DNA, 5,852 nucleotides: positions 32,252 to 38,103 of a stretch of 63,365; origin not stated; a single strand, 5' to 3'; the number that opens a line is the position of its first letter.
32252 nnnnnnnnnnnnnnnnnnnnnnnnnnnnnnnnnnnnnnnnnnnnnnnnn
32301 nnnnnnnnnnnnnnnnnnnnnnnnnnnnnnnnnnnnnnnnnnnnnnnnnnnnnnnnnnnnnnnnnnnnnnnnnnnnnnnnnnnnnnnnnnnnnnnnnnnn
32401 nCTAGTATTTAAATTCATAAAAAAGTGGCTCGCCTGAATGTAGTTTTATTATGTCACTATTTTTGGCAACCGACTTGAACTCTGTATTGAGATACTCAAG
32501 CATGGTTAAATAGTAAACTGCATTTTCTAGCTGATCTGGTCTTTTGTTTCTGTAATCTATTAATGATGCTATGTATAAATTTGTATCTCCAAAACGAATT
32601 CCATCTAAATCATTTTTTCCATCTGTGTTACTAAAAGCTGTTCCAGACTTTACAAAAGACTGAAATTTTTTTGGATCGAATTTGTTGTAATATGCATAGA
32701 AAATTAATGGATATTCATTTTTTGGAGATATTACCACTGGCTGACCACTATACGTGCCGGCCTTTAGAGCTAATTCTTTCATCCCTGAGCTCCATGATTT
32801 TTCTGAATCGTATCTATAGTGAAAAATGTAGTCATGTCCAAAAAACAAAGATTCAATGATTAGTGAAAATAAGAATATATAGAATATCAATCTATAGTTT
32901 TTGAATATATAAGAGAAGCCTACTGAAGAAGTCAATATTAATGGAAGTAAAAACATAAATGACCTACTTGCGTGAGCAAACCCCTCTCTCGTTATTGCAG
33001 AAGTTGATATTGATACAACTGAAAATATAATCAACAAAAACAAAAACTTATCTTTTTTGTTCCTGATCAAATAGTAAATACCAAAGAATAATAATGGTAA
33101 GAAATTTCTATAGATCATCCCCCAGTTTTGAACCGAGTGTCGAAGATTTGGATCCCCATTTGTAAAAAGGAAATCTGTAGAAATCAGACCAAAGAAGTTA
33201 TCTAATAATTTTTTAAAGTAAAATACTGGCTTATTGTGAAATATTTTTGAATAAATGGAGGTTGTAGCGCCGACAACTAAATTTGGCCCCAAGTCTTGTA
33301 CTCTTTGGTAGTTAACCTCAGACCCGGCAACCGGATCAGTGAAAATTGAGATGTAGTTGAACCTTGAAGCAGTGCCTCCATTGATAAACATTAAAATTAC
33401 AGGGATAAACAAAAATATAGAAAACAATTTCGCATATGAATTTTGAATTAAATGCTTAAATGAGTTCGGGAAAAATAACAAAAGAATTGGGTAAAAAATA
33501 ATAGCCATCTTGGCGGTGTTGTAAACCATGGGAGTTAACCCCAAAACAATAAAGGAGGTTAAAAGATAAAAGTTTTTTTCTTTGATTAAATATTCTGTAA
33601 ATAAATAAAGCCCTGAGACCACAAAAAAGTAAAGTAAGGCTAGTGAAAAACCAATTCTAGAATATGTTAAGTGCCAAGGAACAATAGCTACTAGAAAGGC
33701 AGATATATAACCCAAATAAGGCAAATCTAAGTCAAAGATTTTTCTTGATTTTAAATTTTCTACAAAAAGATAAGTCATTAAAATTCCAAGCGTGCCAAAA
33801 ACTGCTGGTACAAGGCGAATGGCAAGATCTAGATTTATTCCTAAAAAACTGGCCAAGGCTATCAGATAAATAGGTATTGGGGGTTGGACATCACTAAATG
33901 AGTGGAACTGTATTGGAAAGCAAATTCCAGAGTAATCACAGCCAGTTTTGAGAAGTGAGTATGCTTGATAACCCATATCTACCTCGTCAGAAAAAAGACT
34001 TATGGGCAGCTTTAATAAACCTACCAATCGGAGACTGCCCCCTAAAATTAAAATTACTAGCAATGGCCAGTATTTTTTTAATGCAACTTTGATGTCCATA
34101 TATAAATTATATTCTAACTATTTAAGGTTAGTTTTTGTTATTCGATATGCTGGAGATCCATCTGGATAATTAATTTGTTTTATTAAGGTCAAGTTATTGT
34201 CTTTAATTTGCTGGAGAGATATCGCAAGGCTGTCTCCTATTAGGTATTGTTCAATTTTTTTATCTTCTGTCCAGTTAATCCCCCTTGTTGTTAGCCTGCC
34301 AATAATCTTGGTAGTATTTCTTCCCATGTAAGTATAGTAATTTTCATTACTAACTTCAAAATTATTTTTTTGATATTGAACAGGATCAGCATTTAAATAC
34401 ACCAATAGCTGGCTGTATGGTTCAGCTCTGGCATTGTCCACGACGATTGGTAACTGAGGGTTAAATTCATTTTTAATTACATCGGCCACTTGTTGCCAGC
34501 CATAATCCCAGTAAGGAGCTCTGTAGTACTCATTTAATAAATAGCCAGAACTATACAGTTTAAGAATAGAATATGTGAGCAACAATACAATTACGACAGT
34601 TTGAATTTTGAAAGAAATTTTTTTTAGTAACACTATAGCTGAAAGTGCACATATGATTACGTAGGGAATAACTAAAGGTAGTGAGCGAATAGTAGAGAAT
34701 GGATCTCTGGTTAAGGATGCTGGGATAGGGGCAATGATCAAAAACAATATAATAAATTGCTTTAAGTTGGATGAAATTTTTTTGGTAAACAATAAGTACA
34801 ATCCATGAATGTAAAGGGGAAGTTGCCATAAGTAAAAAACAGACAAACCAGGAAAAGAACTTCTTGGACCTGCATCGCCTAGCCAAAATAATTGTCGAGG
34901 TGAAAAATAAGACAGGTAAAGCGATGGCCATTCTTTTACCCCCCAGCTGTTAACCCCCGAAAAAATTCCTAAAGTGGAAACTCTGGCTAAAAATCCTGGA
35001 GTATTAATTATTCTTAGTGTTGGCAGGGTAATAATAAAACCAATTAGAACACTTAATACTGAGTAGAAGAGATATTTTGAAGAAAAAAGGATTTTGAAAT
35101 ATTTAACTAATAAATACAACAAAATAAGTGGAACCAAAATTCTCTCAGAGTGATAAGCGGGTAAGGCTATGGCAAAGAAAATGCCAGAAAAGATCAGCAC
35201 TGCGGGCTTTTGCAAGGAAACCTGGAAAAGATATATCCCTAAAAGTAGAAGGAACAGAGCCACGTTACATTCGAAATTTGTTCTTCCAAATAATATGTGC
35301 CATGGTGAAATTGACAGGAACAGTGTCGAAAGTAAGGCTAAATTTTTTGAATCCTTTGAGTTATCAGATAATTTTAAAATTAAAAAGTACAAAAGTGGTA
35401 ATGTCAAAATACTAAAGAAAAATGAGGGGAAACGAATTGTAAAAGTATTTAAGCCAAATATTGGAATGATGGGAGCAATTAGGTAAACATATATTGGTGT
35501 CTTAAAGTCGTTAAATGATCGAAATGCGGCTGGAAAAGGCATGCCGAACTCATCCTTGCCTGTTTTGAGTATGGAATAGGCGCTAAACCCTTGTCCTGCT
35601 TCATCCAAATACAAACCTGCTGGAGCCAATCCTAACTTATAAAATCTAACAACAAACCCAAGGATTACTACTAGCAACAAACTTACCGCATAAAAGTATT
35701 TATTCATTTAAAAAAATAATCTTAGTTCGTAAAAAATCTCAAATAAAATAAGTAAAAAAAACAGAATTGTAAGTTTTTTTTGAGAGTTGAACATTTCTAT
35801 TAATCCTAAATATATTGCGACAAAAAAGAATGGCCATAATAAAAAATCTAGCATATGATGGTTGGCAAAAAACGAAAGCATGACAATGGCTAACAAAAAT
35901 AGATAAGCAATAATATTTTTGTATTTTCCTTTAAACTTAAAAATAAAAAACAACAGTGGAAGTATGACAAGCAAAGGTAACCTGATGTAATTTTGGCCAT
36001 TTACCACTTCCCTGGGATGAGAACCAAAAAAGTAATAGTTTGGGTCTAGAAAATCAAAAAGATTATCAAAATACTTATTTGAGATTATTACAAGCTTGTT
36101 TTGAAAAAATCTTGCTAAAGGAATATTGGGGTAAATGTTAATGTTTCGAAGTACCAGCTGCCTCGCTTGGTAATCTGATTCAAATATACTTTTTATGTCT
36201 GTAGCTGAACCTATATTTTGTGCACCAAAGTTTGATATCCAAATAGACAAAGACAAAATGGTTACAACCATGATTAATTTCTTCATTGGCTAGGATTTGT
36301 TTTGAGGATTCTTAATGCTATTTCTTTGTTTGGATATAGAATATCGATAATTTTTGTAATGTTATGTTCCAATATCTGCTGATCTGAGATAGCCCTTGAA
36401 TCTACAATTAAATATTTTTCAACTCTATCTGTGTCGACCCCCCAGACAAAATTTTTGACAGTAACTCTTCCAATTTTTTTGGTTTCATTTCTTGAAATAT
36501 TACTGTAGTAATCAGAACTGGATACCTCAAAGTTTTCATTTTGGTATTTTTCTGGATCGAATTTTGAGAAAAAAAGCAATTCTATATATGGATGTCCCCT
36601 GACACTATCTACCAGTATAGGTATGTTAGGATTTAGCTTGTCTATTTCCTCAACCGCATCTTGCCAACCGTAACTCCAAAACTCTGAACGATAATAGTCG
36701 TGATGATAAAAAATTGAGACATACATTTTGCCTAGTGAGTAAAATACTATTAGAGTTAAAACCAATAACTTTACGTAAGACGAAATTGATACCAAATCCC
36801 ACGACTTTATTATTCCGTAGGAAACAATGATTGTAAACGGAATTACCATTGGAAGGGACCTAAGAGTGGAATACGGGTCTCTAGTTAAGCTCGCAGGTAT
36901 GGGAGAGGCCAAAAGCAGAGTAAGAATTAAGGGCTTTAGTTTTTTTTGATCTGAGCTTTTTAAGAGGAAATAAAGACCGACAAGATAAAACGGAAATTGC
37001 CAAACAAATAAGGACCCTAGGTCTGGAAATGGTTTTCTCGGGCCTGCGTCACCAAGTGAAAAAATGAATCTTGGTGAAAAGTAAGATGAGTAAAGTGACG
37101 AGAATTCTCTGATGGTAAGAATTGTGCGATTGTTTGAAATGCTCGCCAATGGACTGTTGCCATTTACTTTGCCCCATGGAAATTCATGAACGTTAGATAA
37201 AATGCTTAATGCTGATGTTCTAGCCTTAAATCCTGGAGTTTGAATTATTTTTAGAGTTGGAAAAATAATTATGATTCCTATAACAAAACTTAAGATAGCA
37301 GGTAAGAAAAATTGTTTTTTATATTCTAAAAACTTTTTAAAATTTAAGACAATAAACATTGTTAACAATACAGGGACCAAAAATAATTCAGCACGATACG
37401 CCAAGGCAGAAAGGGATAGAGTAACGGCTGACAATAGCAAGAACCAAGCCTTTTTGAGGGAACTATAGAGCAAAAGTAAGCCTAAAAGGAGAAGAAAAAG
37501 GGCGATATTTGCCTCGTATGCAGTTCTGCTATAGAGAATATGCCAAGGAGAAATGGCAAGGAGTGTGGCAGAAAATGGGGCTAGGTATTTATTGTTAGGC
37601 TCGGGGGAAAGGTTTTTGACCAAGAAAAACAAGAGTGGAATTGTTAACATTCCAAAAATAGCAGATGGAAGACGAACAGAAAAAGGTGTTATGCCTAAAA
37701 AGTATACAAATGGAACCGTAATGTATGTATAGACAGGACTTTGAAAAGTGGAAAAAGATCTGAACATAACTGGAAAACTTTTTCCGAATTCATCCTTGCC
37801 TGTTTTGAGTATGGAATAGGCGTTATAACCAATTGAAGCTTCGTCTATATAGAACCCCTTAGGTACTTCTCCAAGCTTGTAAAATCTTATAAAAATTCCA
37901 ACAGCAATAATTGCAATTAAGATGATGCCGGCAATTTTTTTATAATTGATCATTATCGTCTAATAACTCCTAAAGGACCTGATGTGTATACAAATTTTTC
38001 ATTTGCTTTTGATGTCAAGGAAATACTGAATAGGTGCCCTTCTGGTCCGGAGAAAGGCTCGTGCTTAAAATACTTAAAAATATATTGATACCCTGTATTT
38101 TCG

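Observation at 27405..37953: Six family-A paralogues in a head-to-tail, translationally coupled array with a conserved catalytic half and divergent C-terminal domains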

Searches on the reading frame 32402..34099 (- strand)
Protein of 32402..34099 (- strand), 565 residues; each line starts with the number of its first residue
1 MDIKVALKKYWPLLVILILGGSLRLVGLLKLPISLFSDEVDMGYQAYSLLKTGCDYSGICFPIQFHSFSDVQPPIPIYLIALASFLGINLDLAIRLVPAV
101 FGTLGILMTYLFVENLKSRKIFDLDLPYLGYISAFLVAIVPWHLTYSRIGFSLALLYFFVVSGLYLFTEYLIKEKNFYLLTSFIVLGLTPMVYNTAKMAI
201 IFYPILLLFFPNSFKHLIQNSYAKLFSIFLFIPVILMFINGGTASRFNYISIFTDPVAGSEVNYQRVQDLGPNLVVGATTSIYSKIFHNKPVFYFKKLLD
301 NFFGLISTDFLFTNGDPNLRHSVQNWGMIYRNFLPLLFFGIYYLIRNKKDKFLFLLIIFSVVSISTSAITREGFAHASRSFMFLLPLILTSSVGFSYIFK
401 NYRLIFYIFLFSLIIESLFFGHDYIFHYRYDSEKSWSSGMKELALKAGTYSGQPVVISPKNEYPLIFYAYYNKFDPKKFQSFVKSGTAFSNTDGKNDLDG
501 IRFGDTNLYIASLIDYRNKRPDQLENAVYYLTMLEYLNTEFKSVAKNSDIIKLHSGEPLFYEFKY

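Call 4: search_protein_families(library=pfam, proteins=[window:32402-34099:-], max_evalue=0.01)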
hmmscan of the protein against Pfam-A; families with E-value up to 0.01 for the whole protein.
window:32402-34099:- (565 aa): 1 family
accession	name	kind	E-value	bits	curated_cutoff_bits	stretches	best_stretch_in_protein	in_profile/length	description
PF13231.12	PMT_2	-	9.2e-07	29.6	26.1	1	72-234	2-154/160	Dolichyl-phosphate-mannose-protein mannosyltransferase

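Call 9: search_protein_families(library=ncbifam, proteins=[window:32402-34099:-], max_evalue=0.01)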
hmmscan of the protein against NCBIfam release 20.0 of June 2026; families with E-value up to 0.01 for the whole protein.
window:32402-34099:- (565 aa): 1 family
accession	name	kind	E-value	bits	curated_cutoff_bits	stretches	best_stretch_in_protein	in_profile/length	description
TIGR03663.1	TIGR03663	subfamily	3.7e-07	29.5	126.25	1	14-209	5-180/435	flippase activity-associated protein Agl23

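Call 23: find_related_loci(query=window:32402-34099:-, collection=genome_contigs, flank=10000)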
Query window:32402-34099:- (565 aa) in genome_contigs; peptide patterns used: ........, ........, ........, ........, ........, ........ (x = any residue, [..] = any of these).
227 stretches matched a pattern; 6 encode a relative of the query (tblastn E <= 1e-3); 6 distinct loci.
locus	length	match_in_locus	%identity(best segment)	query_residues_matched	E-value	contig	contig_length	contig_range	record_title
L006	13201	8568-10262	65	1-565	0e+0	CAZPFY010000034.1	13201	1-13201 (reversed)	MAG TPA_asm: uncultured Pseudomonadales bacterium isolate SRP062349_co1_292 genome assembly, contig: NODE_824_length_132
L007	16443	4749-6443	60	1-565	0e+0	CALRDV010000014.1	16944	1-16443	MAG: Patescibacteria group bacterium isolate MsH-01oct19-133 genome assembly, contig: MsH-01oct19-C6665, whole genome sh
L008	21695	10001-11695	56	1-565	0e+0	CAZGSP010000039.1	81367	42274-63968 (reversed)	MAG TPA_asm: uncultured Pseudomonadales bacterium isolate binchicken_co169_192 genome assembly, contig: k99_510429, whol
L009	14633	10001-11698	57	1-565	0e+0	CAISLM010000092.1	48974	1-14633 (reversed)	Candidatus Collierbacteria bacterium isolate AM-lipid-02-D9_bin-0599 genome assembly, contig: bin-0599:92/98, whole geno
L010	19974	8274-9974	49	1-565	8e-160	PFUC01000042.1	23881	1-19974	MAG: Candidatus Collierbacteria bacterium CG_4_9_14_3_um_filter_43_16 CG_4_9_14_3_um_filter_150_scaffold_1582_c, whole g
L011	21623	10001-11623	27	9-560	9e-45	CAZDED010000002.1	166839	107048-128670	MAG TPA_asm: uncultured Gammaproteobacteria bacterium isolate SRP278252_co2_138 genome assembly, contig: NODE_100_length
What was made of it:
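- Tried and rejected: It returned only 6 loci (call 23), so the statistics rest on 4-9 genomes per orthogroup.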

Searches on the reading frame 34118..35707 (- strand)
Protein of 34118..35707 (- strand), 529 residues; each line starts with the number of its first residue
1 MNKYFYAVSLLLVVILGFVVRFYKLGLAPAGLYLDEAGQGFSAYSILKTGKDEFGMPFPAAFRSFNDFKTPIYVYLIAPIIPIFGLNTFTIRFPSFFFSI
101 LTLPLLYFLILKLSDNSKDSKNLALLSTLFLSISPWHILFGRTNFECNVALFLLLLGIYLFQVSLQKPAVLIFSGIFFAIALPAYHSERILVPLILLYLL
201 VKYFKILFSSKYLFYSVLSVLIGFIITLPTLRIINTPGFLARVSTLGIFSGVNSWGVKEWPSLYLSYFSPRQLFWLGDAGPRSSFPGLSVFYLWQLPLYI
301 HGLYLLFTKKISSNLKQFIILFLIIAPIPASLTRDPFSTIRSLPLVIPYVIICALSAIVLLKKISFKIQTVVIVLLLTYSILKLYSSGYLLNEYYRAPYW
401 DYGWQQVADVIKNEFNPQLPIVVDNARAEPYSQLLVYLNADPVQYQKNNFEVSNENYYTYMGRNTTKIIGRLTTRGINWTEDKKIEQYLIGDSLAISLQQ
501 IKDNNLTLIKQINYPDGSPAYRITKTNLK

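Call 4: search_protein_families(library=pfam, proteins=[window:34118-35707:-], max_evalue=0.01)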
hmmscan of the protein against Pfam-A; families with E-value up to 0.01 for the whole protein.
window:34118-35707:- (529 aa): 1 family
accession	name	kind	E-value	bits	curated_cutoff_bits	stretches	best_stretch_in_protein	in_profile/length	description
PF13231.12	PMT_2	-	3.2e-09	37.7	26.1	1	69-225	2-155/160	Dolichyl-phosphate-mannose-protein mannosyltransferase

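Call 9: search_protein_families(library=ncbifam, proteins=[window:34118-35707:-], max_evalue=0.01)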
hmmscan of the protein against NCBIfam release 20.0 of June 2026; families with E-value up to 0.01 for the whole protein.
window:34118-35707:- (529 aa): 1 family
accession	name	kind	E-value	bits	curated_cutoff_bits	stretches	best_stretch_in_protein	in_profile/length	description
NF052499.1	MnslTaseMT1671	equivalog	0.008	14.7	900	0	331-427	320-410/523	mannosyltransferase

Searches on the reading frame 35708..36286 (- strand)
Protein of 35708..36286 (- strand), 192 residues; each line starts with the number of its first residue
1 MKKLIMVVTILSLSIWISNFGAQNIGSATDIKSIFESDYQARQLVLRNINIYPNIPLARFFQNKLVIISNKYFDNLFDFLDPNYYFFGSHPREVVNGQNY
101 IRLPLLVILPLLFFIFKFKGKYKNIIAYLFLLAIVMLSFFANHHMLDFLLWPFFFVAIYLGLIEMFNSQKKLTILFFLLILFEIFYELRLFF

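Call 4: search_protein_families(library=pfam, proteins=[window:35708-36286:-], max_evalue=0.01)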
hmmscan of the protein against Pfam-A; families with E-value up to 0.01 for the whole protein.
window:35708-36286:- (192 aa): 0 families

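Call 9: search_protein_families(library=ncbifam, proteins=[window:35708-36286:-], max_evalue=0.01)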
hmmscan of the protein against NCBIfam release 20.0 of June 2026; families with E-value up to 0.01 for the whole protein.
window:35708-36286:- (192 aa): 0 families

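Call 45: find_homologous_proteins(query=A3, max_evalue=0.001)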
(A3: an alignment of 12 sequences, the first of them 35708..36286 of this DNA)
Query A3 (12 sequences) (192 aa, profile of the alignment): 35 proteins with E <= 0.001 among 8000 candidates.
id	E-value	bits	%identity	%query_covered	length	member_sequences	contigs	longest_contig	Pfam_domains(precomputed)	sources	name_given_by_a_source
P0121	1.8e-61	226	59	98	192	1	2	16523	-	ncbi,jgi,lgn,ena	-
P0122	1.5e-59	220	56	91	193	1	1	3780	-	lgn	-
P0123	1.8e-58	216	100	100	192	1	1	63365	-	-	-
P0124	1.2e-57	213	97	100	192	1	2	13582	-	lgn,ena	-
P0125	4.7e-56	208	59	99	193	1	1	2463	-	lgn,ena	-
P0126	1.0e-55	207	51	100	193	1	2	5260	-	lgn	-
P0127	6.2e-55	205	53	98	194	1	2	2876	-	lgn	-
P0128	6.8e-54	201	91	97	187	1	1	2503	-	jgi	jgi:hypothetical protein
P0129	2.1e-53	200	53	99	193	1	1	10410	-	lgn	-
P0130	4.4e-53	198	55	98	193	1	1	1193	-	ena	-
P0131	9.9e-53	197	53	99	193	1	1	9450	-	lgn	-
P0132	2.6e-51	193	49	99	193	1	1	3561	-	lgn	-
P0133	4.1e-51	192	52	98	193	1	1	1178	-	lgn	-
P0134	1.9e-50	190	54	99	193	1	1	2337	-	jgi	jgi:hypothetical protein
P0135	3.9e-50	189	52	100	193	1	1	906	-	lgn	-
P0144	4.7e-41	159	39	96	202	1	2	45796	-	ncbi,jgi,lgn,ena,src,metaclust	metaclust:\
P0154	1.9e-9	56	29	60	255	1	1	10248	-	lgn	-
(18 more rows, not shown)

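Call 64: find_encoding_contigs(protein=P0124, flank=10000, max_places=3)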
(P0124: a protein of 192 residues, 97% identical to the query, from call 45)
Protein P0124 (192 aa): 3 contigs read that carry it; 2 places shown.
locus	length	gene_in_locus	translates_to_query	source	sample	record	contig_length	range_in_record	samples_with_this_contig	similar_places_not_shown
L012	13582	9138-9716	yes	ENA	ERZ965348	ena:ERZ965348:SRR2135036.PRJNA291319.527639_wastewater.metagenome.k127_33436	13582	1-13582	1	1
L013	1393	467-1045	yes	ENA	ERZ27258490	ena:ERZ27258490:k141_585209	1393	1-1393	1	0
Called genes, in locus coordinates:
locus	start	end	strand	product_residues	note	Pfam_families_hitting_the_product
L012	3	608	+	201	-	?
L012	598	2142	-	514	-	-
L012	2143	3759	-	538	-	PF02366:PMT (weak), PF13231:PMT_2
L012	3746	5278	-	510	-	-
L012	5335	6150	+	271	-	-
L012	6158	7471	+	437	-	-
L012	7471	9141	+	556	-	-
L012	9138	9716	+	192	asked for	-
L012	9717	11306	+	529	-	PF13231:PMT_2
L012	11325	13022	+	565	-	PF13231:PMT_2 (weak)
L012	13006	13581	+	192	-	?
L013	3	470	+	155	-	?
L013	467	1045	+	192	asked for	-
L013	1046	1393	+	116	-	?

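Call 67: search_protein_representatives(alignment_id=A5)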
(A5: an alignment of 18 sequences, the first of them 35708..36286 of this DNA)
Query: 18 sequences, 194 profile positions. Proteins with E-value up to 0.001 (for the whole library): 502; up to 1e-10: 353; up to 1e-30: 49. The best 150 are listed.
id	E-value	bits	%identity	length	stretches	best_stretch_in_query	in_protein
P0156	7.3e-73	260.8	-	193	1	1-193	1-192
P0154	1.2e-45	172.0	-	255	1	2-194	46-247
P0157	2.7e-45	170.9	-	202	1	7-194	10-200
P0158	5.3e-43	163.4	-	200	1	1-188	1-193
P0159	2.5e-42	161.2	-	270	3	28-192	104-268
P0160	8.8e-40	152.9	-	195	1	7-193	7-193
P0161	1.5e-39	152.1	-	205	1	8-192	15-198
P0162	6.3e-39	150.1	-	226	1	1-187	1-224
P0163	6.4e-39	150.1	-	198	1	2-193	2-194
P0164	6.7e-39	150.0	-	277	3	28-191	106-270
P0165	9.6e-38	146.2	-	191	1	7-192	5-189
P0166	2.3e-37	145.0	-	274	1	1-193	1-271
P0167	2.8e-37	144.7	-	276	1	29-193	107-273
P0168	3.2e-37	144.5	-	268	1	5-193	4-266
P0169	7.1e-37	143.4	-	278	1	3-193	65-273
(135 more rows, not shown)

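Call 68: find_encoding_contigs(protein=P0154, flank=6000, max_places=1)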
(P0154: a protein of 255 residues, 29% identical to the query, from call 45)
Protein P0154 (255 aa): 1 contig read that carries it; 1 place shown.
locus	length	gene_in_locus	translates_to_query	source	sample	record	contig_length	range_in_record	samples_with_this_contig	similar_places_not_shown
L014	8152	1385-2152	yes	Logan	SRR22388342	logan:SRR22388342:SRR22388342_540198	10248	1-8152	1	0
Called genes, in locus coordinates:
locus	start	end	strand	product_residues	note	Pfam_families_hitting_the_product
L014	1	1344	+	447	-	?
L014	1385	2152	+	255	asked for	-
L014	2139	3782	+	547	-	PF13231:PMT_2 (weak)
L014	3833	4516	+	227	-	-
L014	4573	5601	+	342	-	-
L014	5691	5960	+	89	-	PF00312:Ribosomal_S15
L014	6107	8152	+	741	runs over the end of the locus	PF01138:RNase_PH, PF03725:RNase_PH_C (weak), PF03726:PNPase, PF01138:RNase_PH, PF00013:KH_1, PF00575:S1, PF23459:S1_RRP5 (weak)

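Call 69: find_encoding_contigs(protein=P0144, flank=6000, max_places=1)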
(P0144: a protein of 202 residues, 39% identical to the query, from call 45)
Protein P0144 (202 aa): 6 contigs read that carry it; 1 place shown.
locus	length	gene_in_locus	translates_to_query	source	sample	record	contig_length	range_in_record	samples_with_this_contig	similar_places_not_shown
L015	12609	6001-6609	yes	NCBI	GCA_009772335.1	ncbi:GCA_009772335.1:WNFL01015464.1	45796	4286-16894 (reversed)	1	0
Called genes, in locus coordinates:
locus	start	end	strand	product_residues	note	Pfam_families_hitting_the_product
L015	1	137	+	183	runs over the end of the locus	PF00535:Glycos_transf_2, PF13641:Glyco_tranf_2_3 (weak)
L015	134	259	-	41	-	-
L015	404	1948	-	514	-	-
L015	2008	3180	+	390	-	PF26314:MptA_B_family (weak), PF09594:GT87 (weak)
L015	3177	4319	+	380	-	-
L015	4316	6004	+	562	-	-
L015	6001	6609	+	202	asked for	-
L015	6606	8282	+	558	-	PF13231:PMT_2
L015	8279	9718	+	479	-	PF13231:PMT_2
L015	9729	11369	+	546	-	PF13231:PMT_2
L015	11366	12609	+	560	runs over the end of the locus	PF13231:PMT_2 (weak)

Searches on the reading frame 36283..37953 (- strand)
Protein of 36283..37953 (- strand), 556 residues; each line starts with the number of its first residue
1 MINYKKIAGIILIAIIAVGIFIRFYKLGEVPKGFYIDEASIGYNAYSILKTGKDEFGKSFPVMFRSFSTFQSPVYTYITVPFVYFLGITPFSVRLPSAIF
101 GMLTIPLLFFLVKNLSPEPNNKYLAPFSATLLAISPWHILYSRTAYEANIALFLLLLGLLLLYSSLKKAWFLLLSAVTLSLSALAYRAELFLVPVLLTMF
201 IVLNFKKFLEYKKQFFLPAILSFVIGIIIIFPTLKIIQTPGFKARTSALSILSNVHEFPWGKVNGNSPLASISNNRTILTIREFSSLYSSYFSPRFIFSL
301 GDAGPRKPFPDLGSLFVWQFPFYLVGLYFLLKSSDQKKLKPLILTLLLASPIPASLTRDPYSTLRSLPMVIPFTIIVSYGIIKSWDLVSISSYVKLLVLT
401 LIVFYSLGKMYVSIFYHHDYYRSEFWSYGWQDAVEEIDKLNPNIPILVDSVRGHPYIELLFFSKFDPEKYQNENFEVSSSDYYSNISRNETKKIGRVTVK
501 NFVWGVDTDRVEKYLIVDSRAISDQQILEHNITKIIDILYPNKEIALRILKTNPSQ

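Call 4: search_protein_families(library=pfam, proteins=[window:36283-37953:-], max_evalue=0.01)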
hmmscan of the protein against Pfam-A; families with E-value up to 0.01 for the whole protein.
window:36283-37953:- (556 aa): 1 family
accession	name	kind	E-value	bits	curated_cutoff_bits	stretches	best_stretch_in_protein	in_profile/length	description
PF13231.12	PMT_2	-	0.00053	20.7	26.1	1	72-221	3-148/160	Dolichyl-phosphate-mannose-protein mannosyltransferase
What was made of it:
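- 36283..37953 (-): Family-A GT-C class A glycosyltransferase, 556 aa (first of the six in transcription order). Weak PMT_2 hit (call 4).
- On PMT / GT39 protein O-mannosyltransferases: The others hit only PMT_2, and the 36283 hit (20.7 bits) is below the 26.1-bit cut-off (call 4).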

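Call 9: search_protein_families(library=ncbifam, proteins=[window:36283-37953:-], max_evalue=0.01)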
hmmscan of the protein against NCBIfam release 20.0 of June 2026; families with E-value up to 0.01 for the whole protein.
window:36283-37953:- (556 aa): 2 families
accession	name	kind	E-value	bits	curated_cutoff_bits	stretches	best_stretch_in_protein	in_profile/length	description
TIGR03663.1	TIGR03663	subfamily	2.7e-13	49.7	126.25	1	11-231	3-216/435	flippase activity-associated protein Agl23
NF047440.1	LA3751_2_3_fam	subfamily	0.00081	18.3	200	1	73-231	83-237/460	LA_3751/LA_3752 family putative glycosyltransferase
